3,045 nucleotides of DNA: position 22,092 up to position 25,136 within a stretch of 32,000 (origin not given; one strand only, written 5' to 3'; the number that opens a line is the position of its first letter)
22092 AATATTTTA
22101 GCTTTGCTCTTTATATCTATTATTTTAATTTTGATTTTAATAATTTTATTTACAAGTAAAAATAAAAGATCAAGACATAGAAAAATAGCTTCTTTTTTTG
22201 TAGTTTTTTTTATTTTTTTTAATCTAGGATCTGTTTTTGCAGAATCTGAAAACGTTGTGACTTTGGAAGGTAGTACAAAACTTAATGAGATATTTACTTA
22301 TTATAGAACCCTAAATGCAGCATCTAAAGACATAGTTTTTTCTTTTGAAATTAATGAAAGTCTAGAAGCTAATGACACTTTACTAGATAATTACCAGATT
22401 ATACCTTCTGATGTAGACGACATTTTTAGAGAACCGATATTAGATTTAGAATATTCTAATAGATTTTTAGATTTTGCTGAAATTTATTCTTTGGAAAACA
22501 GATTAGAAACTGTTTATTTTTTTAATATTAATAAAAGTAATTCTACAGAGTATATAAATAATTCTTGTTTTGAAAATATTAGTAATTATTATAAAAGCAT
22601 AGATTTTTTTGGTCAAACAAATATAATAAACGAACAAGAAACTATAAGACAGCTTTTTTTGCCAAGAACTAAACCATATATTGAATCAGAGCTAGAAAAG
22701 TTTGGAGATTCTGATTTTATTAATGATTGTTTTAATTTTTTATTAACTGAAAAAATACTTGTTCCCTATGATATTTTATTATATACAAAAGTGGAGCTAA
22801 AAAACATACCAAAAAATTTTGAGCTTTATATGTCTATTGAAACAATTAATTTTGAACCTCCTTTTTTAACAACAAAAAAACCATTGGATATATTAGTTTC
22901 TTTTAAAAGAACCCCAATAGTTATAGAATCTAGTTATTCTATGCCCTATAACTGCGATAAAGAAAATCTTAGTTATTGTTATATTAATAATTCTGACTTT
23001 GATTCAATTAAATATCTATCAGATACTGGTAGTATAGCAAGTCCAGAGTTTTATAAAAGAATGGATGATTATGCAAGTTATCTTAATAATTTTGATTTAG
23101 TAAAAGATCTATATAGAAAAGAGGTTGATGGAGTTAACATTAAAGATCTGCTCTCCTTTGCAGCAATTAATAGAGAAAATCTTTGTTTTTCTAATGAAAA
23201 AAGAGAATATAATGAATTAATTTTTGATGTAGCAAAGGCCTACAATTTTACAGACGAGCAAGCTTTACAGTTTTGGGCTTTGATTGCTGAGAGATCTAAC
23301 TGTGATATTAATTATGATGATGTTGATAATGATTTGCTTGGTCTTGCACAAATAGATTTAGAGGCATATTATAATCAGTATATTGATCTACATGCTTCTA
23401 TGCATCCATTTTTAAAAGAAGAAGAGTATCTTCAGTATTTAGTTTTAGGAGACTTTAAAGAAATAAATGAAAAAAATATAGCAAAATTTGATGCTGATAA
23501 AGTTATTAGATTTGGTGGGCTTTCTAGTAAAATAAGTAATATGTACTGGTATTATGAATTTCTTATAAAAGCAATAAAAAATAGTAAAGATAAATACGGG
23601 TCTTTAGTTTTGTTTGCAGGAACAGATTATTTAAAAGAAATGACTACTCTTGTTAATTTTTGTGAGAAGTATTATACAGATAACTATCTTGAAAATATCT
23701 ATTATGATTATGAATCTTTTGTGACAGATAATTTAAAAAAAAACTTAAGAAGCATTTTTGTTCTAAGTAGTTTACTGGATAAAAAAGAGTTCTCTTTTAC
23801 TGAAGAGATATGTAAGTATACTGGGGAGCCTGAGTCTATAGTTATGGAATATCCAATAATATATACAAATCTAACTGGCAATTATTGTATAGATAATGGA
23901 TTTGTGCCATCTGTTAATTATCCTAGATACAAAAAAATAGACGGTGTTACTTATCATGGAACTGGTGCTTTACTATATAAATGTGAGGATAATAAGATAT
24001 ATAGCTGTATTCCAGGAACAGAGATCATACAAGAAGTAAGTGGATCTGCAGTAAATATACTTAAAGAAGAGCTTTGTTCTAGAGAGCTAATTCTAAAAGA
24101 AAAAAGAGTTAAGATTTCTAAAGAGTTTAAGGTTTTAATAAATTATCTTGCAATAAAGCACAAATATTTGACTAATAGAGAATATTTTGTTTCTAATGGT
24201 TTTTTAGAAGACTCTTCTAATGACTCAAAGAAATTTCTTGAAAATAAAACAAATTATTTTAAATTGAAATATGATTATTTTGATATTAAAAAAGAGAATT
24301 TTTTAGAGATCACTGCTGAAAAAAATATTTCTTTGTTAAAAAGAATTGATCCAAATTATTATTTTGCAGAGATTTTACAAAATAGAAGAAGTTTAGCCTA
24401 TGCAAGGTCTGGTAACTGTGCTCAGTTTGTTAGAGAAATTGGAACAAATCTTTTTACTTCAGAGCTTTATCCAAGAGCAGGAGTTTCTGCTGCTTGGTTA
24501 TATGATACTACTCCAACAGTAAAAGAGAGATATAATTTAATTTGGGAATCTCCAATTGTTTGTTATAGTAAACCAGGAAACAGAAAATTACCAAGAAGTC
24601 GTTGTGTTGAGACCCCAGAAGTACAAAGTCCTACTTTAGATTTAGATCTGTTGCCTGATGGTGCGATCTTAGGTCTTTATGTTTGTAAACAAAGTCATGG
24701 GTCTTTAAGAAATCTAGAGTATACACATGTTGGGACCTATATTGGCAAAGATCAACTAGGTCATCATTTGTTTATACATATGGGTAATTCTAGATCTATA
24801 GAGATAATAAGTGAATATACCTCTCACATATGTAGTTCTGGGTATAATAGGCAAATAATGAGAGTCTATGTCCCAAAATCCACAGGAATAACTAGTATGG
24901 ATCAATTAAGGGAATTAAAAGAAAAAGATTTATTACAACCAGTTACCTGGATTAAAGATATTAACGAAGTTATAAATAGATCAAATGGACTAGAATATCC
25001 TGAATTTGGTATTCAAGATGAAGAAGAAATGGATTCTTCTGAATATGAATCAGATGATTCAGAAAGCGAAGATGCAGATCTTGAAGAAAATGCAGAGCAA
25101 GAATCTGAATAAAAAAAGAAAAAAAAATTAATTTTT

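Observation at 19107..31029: Candidate host-attachment and cell-wall-breaching surface module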

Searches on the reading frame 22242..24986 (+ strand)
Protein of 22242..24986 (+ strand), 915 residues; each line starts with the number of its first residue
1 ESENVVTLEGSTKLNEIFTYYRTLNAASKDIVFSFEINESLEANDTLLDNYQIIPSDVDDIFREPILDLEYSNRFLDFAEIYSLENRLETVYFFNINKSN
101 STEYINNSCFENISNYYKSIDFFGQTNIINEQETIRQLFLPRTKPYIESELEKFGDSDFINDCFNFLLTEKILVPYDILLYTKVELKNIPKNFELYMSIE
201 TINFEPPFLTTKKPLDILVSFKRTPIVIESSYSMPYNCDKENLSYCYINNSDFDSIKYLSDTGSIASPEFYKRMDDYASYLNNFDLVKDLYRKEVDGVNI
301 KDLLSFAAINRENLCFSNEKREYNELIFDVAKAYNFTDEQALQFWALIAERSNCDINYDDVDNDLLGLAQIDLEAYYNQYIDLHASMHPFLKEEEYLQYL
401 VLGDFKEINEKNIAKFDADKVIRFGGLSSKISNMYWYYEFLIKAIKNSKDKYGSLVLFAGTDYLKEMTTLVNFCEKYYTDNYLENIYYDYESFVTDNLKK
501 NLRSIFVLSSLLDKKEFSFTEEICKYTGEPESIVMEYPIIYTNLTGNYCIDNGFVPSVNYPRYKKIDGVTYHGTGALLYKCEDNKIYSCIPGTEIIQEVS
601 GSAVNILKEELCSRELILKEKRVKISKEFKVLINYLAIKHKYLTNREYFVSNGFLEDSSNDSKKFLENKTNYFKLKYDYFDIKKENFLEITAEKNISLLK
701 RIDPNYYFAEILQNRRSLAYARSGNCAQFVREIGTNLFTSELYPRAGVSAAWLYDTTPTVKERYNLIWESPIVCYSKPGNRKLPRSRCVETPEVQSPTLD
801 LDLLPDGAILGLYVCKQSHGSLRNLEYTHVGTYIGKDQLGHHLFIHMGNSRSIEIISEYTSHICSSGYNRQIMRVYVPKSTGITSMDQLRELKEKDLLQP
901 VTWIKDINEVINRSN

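Call 38: predict_structure(alignment_id=A2)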
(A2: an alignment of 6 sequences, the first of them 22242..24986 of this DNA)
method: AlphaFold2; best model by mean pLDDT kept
length: 915 residues; sequences in the alignment: 6
mean_pLDDT: 35.8   pTM: 0.24
mean pLDDT of the five models: 35.8, 34.9, 34.8, 34.6, 32.6
residues with pLDDT >= 90: 0; 70-90: 35; 50-70: 116; < 50: 764
segments of 3 or more residues with pLDDT < 50: 1-100, 119-143, 169-274, 283-300, 309-547, 561-575, 614-760, 770-799, 812-872, 896-915
pLDDT, mean of each block of 10 residues (from residue 1): 27 35 30 26 27 23 22 22 25 43 60 54 30 35 53 69 59 30 30 32 32 30 24 23 26 35 34 49 45 41 51 39 43 43 46 34 26 28 29 23 22 24 22 26 28 26 31 32 24 24 22 26 27 23 38 61 45 56 79 69 72 40 24 30 30 31 27 22 25 23 22 25 27 29 29 37 61 38 33 35 55 39 32 37 29 30 33 59 69 51 30 29
secondary structure, 60 per line:
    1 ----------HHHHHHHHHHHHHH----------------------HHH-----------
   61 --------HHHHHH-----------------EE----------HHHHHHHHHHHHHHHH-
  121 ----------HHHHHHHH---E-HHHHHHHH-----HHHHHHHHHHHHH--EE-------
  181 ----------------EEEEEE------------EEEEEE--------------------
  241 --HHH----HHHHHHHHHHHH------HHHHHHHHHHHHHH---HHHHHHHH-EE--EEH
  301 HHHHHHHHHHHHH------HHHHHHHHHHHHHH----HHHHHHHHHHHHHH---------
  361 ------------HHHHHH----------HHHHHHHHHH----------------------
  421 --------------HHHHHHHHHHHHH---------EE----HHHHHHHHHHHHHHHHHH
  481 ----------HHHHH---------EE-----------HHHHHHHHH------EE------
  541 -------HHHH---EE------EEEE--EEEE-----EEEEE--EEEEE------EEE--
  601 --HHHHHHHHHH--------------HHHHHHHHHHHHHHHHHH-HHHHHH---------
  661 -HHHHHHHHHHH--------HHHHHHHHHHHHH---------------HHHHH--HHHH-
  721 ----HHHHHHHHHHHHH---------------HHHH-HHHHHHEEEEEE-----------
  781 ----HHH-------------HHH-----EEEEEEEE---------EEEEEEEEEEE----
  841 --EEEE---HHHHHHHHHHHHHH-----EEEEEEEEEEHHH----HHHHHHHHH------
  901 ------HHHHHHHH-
elements in order (helices of 4 or more, strands of 3 or more residues): H11-24 H69-74 H104-119 H131-138 H144-151 H157-169 E197-202 E215-220 H250-261 H268-281 H285-292 H300-313 H320-333 H338-351 H373-378 H389-398 H435-447 H463-480 H491-495 H518-526 H548-551 E563-566 E569-572 E578-582 E585-589 E596-598 H603-612 H627-644 H646-651 H662-672 H681-693 H709-713 H716-719 H725-737 H753-756 H758-763 E764-769 E809-816 E826-836 E843-846 H850-863 E869-878 H886-894 H907-914
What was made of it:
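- Tried and rejected: AF2 on residues 311-1225 with 6 sequences gave mean pLDDT 36 and was unusable (call 38).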

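Call 41: search_protein_representatives(alignment_id=A2)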
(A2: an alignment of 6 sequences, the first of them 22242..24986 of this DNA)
Query: 6 sequences, 915 profile positions. Proteins with E-value up to 0.001 (for the whole library): 13; up to 1e-10: 7; up to 1e-30: 7. The best 13 are listed.
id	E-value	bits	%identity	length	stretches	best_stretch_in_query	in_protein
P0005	0.0e+00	1730.2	-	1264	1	1-915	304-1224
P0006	0.0e+00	1535.5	-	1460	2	3-913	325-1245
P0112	1.2e-121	424.0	-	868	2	7-524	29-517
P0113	2.7e-110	386.4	-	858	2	11-520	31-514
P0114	5.2e-107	375.6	-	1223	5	13-394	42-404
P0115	1.8e-105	370.5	-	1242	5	14-375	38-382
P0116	4.4e-99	349.4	-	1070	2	10-535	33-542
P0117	2.8e-09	52.2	-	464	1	5-241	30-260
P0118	1.8e-06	42.8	-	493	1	18-267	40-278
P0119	1.8e-05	39.5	-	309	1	318-389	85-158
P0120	7.0e-05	37.6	-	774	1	276-405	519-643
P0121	3.1e-04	35.4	-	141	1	804-895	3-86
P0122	8.7e-04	34.0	-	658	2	317-467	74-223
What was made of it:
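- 22242..23111 (+): B N-terminal conserved domain, function unknown. It is shared with the short NlpC/P60 proteins P0117 and P0118. Profile hits to P0117 and P0118 at positions 5-267 (call 41).
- Tried and rejected: The deeper alignment for the second model therefore had to come from the exhaustive representative search (call 41).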

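Call 42: search_protein_families(library=pfam, max_evalue=0.05, proteins=[P0112, P0113, P0114, P0115, P0116, P0117, P0118, P0119, P0120, P0121])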
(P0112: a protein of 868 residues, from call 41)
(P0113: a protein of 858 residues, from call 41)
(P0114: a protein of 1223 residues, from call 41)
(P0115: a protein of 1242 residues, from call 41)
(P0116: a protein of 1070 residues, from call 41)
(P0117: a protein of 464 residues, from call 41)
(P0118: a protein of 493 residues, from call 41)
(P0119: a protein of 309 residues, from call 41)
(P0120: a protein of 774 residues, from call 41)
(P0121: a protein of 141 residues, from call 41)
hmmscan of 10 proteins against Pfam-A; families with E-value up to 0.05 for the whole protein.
P0112 (868 aa): 0 families

P0113 (858 aa): 0 families

P0114 (1223 aa): 0 families

P0115 (1242 aa): 2 families
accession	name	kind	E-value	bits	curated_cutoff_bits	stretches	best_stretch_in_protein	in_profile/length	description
PF23384.1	DUF7098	-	0.014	15.9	27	0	331-377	22-68/81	Family of unknown function (DUF7098)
PF02864.20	STAT_bind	-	0.036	15.1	27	0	55-154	32-130/133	STAT protein, DNA binding domain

P0116 (1070 aa): 1 family
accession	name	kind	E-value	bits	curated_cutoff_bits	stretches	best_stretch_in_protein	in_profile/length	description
PF00877.26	NLPC_P60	-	4.3e-09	36.7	23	1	879-1006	1-82/105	NlpC/P60 family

P0117 (464 aa): 1 family
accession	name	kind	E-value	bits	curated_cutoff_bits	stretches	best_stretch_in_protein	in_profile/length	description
PF00877.26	NLPC_P60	-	8.6e-09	35.8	23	1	274-407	2-97/105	NlpC/P60 family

P0118 (493 aa): 2 families
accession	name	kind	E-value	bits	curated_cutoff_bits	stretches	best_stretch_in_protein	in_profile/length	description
PF00877.26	NLPC_P60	-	2.1e-08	34.5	23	1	301-434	1-95/105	NlpC/P60 family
PF23214.1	SH3_CYT4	-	0.03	14.4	27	0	382-416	2-35/73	Mitochondrial protein cyt-4 SH3 domain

P0119 (309 aa): 0 families

P0120 (774 aa): 0 families

P0121 (141 aa): 0 families

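Call 51: find_homologous_proteins(query=A5, max_evalue=0.001)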
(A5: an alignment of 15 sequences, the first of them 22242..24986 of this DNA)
Query A5 (15 sequences) (915 aa, profile of the alignment): 6 proteins with E <= 0.001 among 8000 candidates.
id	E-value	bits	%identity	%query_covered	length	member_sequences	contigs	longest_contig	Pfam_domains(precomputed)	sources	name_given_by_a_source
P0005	0.0e+0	1185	59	100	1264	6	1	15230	-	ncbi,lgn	-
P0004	0.0e+0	1181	58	100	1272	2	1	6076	-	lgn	-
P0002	0.0e+0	1174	86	100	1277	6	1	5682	-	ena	-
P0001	0.0e+0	1161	100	100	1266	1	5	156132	-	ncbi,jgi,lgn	jgi:hypothetical protein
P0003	0.0e+0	1155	76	100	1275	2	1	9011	-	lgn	-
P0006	0.0e+0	1084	47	98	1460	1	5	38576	PF00877.26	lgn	-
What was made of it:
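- Tried and rejected: A third word-indexed homolog search, using a 15-sequence family alignment, returned only the six known orthologs (call 51).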

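Call 95: find_related_loci(query=A2, collection=genome_contigs, flank=10000)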
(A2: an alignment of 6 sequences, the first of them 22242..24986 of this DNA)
Query A2 (915 aa) in genome_contigs; peptide patterns used: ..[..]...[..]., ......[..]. (x = any residue, [..] = any of these).
100 stretches matched a pattern; 2 encode a relative of the query (tblastn E <= 1e-3); 1 distinct loci.
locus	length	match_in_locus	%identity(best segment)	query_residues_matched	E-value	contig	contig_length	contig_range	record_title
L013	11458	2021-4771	58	5-915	0e+0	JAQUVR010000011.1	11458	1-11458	MAG: Candidatus ainarchaeum sp. isolate STD2_171 NODE_22054_length_11458_cov_4.939635_Sandtown_D2, whole genome shotgun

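Call 96: find_encoding_contigs(protein=P0122, flank=8000, max_places=2)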
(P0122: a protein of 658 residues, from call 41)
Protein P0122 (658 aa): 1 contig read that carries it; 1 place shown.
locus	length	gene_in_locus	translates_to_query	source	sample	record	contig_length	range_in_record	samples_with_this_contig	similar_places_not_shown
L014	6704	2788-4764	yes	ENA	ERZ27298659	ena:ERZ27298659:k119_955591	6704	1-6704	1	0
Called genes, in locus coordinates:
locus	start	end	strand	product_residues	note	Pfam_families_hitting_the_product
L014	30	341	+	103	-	-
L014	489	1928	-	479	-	PF00133:tRNA-synt_1 (faint), PF01406:tRNA-synt_1e, PF09334:tRNA-synt_1g (weak), PF09190:DALR_2, PF23493:CysS_C (weak)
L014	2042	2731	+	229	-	-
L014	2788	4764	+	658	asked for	-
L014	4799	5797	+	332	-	PF00814:TsaD, PF22521:HypF_C_2 (weak)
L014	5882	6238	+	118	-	-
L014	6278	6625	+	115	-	PF01981:PTH2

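Call 97: find_encoding_contigs(protein=P0112, flank=8000, max_places=2)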
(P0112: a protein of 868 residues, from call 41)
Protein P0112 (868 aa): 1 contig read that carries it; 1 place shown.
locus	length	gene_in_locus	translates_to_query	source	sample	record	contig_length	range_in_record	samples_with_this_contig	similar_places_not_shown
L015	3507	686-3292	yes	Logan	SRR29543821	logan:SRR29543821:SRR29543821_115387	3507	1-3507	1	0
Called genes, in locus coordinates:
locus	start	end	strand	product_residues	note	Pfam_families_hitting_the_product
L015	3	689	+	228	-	?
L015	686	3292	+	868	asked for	-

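Call 113: find_related_loci(query=A2, collection=metagenome_contigs, flank=10000)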
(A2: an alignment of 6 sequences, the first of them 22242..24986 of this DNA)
Query A2 (915 aa) in metagenome_contigs; peptide patterns used: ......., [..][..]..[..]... (x = any residue, [..] = any of these).
391 stretches matched a pattern; 2 encode a relative of the query (tblastn E <= 1e-3); 2 distinct loci.
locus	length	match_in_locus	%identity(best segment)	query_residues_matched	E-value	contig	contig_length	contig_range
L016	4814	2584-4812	84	1-743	0e+0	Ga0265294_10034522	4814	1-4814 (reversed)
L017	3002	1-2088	63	223-915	0e+0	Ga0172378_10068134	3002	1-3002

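Call 114: find_related_loci(query=A2, collection=viral_contigs, flank=8000)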
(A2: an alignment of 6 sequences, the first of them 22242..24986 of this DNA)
Query A2 (915 aa) in viral_contigs; peptide patterns used: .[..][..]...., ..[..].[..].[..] (x = any residue, [..] = any of these).
584 stretches matched a pattern, but none encodes a relative of the query by tblastn (E <= 1e-3).
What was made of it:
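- Tried and rejected: Viral origin: no relative was found in IMG/VR (call 114).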

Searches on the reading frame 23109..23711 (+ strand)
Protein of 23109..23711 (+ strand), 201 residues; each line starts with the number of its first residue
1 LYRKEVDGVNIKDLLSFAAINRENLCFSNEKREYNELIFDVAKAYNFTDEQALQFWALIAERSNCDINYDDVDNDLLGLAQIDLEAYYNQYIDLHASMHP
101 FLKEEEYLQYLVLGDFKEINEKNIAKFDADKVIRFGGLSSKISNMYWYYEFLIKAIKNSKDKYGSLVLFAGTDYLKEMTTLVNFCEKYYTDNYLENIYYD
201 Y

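Call 49: search_solved_structures(query=A4, max_evalue=10, show_alignments=3)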
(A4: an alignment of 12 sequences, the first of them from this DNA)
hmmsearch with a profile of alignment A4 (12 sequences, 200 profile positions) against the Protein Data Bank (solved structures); distinct sequences matched with E-value up to 10: 1.
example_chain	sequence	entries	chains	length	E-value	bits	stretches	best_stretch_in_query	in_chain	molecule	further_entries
6eri_BM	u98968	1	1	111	1.1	12.3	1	70-133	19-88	30S ribosomal protein S13, chloroplastic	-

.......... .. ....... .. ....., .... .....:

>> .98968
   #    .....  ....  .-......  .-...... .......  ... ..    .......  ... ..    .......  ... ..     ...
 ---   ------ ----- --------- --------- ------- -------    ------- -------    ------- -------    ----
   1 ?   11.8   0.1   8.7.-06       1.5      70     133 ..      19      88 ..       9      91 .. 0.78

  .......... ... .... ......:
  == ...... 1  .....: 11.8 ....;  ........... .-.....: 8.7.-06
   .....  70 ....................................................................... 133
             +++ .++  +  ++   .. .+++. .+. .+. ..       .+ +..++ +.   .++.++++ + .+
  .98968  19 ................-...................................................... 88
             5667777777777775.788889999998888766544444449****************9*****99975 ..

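Call 57: search_protein_families(library=pfam, alignment_id=A4, max_evalue=10)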
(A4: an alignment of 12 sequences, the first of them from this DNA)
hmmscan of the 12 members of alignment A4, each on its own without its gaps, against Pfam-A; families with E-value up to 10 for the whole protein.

A. member 1, seq(201 aa): 5 families
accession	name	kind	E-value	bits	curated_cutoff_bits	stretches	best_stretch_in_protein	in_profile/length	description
PF16837.10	SF3A3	-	0.0026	18.2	27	1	82-122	12-47/49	Pre-mRNA-splicing factor SF3A3, of SF3a complex, Prp9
PF08963.15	DUF1878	-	0.013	16.5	23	1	138-188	4-53/110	Protein of unknown function (DUF1878)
PF04137.20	ERO1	-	0.062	12.9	27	1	30-167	98-228/354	Endoplasmic Reticulum Oxidoreductin 1 (ERO1)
PF07041.16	DUF1327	-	0.077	13.7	25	1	30-90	27-86/93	Protein of unknown function (DUF1327)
PF11714.13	Inhibitor_I53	-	0.22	12.2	25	1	40-75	24-57/78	Thrombin inhibitor Madanin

B. families by the number of members that match (of 12 scanned): 11 families
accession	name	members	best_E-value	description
PF08963.15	DUF1878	3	0.0058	Protein of unknown function (DUF1878)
PF16837.10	SF3A3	1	0.0026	Pre-mRNA-splicing factor SF3A3, of SF3a complex, Prp9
PF12870.14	DUF4878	1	0.031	Domain of unknown function (DUF4878)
PF20391.3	DUF6686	1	0.039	Family of unknown function (DUF6686)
PF18013.6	Phage_lysozyme2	1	0.049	Phage tail lysozyme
PF24500.1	DUF7589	1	0.055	Domain of unknown function (DUF7589)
PF04137.20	ERO1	1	0.062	Endoplasmic Reticulum Oxidoreductin 1 (ERO1)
PF07041.16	DUF1327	1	0.077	Protein of unknown function (DUF1327)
PF05184.20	SapB_1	1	0.19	Saposin-like type B, region 1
PF11714.13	Inhibitor_I53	1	0.22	Thrombin inhibitor Madanin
PF08929.15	PoNi_C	1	0.32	PoNe immunity proteins (PoNi), C-terminal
